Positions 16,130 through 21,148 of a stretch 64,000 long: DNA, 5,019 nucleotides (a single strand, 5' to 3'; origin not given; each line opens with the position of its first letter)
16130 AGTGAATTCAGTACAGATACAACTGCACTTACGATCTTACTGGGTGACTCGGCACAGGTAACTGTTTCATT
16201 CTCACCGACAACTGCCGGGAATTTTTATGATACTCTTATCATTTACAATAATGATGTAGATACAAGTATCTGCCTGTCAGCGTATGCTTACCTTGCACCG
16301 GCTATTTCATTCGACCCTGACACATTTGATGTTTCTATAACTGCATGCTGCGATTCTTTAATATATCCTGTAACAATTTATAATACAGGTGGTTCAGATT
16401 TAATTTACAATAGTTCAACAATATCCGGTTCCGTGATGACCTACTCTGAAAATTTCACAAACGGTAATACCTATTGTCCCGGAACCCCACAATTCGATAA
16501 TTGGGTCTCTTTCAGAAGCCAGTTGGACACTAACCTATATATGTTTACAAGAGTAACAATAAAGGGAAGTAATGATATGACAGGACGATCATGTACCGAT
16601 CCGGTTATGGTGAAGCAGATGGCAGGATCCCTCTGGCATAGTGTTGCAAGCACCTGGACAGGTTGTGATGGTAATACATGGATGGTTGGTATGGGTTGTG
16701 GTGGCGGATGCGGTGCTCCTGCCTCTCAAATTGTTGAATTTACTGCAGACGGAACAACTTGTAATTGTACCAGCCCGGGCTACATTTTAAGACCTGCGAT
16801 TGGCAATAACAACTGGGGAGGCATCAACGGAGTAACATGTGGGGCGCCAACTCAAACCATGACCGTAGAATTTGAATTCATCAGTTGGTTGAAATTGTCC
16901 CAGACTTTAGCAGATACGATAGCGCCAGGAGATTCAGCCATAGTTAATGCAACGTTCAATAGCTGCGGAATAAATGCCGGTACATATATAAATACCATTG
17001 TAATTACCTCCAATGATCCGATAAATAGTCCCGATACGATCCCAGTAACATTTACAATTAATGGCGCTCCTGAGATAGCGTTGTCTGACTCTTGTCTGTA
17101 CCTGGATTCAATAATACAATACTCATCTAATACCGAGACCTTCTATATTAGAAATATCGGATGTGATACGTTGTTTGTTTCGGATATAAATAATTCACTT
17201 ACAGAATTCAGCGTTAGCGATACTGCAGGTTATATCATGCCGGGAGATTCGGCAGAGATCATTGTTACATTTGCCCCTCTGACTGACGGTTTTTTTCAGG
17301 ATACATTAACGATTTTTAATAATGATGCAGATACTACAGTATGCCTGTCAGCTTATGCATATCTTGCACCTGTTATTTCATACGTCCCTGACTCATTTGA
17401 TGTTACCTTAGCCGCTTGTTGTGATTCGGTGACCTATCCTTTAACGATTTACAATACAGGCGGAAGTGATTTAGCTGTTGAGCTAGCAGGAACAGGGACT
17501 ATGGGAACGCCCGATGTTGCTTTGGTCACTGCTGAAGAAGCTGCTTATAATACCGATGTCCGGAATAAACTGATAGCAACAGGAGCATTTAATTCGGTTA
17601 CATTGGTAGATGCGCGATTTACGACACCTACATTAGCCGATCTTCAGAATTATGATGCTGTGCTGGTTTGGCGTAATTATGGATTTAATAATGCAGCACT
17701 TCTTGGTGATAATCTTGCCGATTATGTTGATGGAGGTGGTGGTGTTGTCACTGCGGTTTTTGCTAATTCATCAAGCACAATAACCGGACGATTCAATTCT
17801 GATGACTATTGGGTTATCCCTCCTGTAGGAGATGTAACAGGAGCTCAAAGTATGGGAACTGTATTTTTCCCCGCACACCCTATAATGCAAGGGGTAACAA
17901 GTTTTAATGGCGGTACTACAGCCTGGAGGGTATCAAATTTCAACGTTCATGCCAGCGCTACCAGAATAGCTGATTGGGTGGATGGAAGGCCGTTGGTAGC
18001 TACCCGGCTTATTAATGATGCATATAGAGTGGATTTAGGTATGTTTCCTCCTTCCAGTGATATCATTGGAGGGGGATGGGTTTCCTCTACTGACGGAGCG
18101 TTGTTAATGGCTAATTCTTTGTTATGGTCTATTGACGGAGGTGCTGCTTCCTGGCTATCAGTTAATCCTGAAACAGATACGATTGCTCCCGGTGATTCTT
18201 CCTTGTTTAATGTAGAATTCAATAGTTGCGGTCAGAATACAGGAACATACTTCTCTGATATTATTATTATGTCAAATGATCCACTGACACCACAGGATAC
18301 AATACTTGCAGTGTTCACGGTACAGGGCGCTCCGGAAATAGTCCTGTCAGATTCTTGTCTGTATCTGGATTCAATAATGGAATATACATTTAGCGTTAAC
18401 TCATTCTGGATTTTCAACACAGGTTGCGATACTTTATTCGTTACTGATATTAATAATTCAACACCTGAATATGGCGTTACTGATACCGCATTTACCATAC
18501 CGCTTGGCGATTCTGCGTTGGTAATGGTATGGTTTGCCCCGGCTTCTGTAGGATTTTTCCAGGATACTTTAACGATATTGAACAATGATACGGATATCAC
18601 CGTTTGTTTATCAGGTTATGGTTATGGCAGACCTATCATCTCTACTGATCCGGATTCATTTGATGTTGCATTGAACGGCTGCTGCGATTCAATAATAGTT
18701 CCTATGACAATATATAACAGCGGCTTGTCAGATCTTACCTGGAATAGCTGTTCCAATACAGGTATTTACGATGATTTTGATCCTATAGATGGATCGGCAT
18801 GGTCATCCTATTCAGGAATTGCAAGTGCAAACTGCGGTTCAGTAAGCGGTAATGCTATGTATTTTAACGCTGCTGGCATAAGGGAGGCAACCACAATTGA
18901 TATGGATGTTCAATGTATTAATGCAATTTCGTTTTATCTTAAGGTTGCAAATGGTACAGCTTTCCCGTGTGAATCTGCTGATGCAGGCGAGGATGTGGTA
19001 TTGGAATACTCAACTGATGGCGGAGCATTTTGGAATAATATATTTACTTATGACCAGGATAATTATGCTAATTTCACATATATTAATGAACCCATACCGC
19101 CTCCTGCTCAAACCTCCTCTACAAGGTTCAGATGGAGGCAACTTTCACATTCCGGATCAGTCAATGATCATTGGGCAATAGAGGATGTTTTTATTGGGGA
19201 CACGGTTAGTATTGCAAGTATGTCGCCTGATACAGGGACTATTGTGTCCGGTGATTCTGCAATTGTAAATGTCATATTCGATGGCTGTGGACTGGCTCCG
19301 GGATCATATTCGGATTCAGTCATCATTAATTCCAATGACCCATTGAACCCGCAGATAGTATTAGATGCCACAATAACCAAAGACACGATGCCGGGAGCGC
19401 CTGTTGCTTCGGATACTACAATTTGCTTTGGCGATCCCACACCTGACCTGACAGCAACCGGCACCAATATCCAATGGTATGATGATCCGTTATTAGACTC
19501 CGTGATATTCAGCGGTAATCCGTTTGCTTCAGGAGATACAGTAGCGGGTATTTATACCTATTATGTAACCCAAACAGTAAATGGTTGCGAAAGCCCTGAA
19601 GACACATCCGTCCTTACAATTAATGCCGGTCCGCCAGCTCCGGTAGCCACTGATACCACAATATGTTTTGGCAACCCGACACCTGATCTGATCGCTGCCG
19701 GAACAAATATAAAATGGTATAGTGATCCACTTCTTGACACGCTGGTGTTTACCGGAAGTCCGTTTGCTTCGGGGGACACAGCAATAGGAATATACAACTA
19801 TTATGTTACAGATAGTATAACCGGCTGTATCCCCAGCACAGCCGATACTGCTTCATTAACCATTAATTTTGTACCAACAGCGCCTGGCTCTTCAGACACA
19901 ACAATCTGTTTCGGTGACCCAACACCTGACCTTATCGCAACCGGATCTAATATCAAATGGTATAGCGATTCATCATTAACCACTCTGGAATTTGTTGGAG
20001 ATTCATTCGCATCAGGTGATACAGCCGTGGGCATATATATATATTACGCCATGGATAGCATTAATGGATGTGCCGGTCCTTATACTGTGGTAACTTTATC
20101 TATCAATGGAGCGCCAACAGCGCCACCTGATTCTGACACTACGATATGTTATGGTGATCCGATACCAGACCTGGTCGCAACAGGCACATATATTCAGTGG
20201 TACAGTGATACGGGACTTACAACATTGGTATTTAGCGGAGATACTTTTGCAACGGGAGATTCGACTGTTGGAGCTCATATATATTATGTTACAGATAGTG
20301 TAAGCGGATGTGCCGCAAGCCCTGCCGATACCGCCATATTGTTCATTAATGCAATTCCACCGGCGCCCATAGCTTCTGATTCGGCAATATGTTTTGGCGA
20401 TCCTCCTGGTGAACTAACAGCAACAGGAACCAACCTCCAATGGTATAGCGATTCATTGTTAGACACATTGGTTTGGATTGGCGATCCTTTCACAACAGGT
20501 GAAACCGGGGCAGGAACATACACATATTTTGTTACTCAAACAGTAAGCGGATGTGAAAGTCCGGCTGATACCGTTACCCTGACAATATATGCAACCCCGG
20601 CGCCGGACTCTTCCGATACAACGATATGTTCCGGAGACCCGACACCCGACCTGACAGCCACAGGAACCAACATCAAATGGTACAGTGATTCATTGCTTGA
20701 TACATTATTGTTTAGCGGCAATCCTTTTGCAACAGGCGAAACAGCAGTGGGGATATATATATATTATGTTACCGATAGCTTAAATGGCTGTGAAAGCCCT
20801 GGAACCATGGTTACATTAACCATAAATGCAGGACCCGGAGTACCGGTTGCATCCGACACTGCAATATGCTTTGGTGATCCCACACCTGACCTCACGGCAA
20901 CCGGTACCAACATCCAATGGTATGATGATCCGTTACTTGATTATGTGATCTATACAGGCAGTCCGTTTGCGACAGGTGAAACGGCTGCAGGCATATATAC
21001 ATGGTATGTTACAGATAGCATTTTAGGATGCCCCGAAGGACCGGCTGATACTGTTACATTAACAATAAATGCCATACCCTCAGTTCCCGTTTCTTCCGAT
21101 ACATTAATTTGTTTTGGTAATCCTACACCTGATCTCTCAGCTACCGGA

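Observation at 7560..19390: Payload-in-scaffold design: unrelated globular domains sit at one fixed position of a reiterated beta-sandwich unit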

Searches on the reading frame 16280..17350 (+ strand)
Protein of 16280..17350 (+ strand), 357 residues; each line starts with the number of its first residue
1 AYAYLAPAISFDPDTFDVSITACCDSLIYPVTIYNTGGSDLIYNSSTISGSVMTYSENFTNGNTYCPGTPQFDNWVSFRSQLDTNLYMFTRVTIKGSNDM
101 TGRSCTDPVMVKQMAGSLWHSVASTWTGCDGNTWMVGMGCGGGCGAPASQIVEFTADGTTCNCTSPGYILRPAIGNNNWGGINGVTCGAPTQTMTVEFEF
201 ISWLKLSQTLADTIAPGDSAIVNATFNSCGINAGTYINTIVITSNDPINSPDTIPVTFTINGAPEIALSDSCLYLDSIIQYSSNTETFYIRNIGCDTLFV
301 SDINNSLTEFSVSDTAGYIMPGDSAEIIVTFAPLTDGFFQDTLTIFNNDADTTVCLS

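Call 6: search_protein_families(library=pfam, max_evalue=0.01, proteins=[window:16280-17350:+])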
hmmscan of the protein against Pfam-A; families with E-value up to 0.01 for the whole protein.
window:16280-17350:+ (357 aa): 4 families
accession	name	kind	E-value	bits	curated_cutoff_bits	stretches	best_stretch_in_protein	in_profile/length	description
PF22544.2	HYDIN_VesB_CFA65-like_Ig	-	1.9e-18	67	25.5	1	267-354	4-93/100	HYDIN/CFA65/VesB-like, Ig-like domain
PF07610.17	DUF1573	-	1.3e-11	44.8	26.1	1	275-355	10-91/98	Protein of unknown function (DUF1573)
PF15780.11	ASH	-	9.7e-06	26.1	27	1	297-349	40-92/98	Abnormal spindle-like microcephaly-assoc'd, ASPM-SPD-2-Hydin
PF24507.1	Ig_CFAP65_4th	-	1.1e-05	26.1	27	1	295-352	10-67/76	CFAP65, fourth Ig-like domain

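Call 26: search_protein_families(library=ncbifam, max_evalue=0.01, proteins=[window:16280-17350:+])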
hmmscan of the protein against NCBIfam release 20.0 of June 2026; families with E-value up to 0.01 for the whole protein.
window:16280-17350:+ (357 aa): 1 family
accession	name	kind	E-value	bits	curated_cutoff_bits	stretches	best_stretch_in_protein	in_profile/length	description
NF012200.0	choice_anch_D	domain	8.5e-12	45.6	45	1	264-352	15-108/108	choice-of-anchor D domain-containing protein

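Call 39: find_related_loci(query=window:16280-17350:+, collection=genome_contigs, flank=10000)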
Query window:16280-17350:+ (357 aa) in genome_contigs; peptide patterns used: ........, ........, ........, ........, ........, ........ (x = any residue, [..] = any of these).
63 stretches matched a pattern; 3 encode a relative of the query (tblastn E <= 1e-3); 3 distinct loci.
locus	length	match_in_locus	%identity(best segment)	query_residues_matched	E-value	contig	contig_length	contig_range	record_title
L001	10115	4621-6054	53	3-357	3e-49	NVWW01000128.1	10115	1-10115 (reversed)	MAG: Flavobacteriales bacterium isolate NORP27 Contig_source1383C_10595, whole genome shotgun sequence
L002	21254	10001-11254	40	7-357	4e-29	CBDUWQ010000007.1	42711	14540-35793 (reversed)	MAG TPA_asm: uncultured Bacteroidales bacterium isolate SRR22302365_concoct_80 genome assembly, contig: ERZ25074835.403,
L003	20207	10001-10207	38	285-351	4e-6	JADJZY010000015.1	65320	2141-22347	MAG: Bacteroidetes bacterium isolate Lyne_18-Q3-R50-59_MAXAC.310 tig00029311-10-656090, whole genome shotgun sequence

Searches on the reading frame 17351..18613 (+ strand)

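Call 6: search_protein_families(library=pfam, max_evalue=0.01, proteins=[window:17351-18613:+])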
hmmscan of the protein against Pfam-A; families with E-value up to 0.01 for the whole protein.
window:17351-18613:+ (421 aa): 4 families
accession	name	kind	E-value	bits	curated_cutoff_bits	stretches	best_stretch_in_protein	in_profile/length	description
PF22544.2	HYDIN_VesB_CFA65-like_Ig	-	6.3e-14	52.5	25.5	2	351-415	24-90/100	HYDIN/CFA65/VesB-like, Ig-like domain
PF07610.17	DUF1573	-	1.2e-07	32.1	26.1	1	342-417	13-89/98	Protein of unknown function (DUF1573)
PF15780.11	ASH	-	1.1e-05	26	27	1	361-414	40-93/98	Abnormal spindle-like microcephaly-assoc'd, ASPM-SPD-2-Hydin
PF24507.1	Ig_CFAP65_4th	-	0.00022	22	27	0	360-415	11-66/76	CFAP65, fourth Ig-like domain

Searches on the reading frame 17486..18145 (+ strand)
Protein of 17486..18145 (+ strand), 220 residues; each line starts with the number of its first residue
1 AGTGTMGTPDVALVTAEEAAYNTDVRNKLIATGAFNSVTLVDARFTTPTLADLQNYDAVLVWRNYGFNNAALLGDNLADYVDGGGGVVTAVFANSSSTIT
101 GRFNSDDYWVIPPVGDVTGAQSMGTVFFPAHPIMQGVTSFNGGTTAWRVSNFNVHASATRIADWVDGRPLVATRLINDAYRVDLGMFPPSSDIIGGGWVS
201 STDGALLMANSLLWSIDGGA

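Call 18: search_protein_families(library=pfam, max_evalue=1, proteins=[window:17486-18145:+])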
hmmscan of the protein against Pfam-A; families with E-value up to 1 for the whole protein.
seq(220 aa): 2 families
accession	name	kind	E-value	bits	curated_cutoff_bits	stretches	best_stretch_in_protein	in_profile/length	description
PF06283.17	ThuA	-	0.0049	17.6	33.4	1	33-140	30-134/209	Trehalose utilisation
PF24157.1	DUF7408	-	0.2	12.1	27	1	26-175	9-143/174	Domain of unknown function (DUF7408)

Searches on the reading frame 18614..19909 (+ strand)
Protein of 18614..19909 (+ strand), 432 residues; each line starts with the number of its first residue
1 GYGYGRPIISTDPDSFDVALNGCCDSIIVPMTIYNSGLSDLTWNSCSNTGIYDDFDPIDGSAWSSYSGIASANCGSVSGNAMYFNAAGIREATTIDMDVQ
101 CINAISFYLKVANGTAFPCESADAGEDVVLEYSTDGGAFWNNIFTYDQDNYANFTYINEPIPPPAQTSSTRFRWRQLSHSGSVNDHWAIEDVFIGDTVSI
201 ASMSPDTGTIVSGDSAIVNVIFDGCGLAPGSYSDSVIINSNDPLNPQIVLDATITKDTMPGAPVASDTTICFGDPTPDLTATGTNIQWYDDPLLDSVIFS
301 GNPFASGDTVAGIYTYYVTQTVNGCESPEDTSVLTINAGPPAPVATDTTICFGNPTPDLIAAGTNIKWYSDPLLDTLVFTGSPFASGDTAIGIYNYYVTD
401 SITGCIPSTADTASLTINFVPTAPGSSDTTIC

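Call 6: search_protein_families(library=pfam, max_evalue=0.01, proteins=[window:18614-19909:+])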
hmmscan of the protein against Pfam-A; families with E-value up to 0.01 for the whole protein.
window:18614-19909:+ (432 aa): 2 families
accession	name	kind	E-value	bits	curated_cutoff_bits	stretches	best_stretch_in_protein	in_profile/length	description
PF21471.3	Reelin_subrepeat-B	-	7.4e-32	110.2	27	1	68-195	2-127/127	Reelin subrepeat B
PF19081.6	Ig_7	-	9.7e-18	64.7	27.3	2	260-333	1-78/84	Ig-like domain CHU_C associated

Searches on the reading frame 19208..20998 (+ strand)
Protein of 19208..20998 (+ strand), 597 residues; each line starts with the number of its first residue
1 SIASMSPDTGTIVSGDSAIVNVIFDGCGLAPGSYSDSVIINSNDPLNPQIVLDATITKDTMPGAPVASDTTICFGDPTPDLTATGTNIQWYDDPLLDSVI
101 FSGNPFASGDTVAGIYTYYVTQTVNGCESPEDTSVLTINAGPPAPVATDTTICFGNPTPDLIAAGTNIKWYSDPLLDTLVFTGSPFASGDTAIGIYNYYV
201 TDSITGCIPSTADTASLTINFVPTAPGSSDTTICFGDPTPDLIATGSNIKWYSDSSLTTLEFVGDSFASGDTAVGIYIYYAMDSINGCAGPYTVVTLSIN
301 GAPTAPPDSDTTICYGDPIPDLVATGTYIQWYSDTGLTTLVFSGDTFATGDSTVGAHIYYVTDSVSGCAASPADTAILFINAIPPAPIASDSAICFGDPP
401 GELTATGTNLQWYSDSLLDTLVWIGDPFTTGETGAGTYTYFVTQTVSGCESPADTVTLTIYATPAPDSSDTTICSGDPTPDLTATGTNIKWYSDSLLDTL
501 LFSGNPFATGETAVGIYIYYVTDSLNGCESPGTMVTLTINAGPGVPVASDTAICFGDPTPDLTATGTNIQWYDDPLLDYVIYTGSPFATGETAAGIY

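Call 26: search_protein_families(library=ncbifam, max_evalue=0.01, proteins=[window:19208-20998:+])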
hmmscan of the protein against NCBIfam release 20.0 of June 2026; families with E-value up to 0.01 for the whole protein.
window:19208-20998:+ (597 aa): 1 family
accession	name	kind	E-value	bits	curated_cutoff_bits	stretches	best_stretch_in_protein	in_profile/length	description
NF007917.1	PRK10632.1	equivalog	0.0011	18.2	425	0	54-106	108-159/303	HTH-type transcriptional activator AaeR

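Call 47: search_protein_families(library=pfam, max_evalue=0.0001, proteins=[window:19370-20812:+])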
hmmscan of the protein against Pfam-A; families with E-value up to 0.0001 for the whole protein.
window:19370-20812:+ (481 aa): 1 family
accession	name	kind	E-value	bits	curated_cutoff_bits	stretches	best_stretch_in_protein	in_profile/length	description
PF19081.6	Ig_7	-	1.7e-47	160.1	27.3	5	8-81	1-78/84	Ig-like domain CHU_C associated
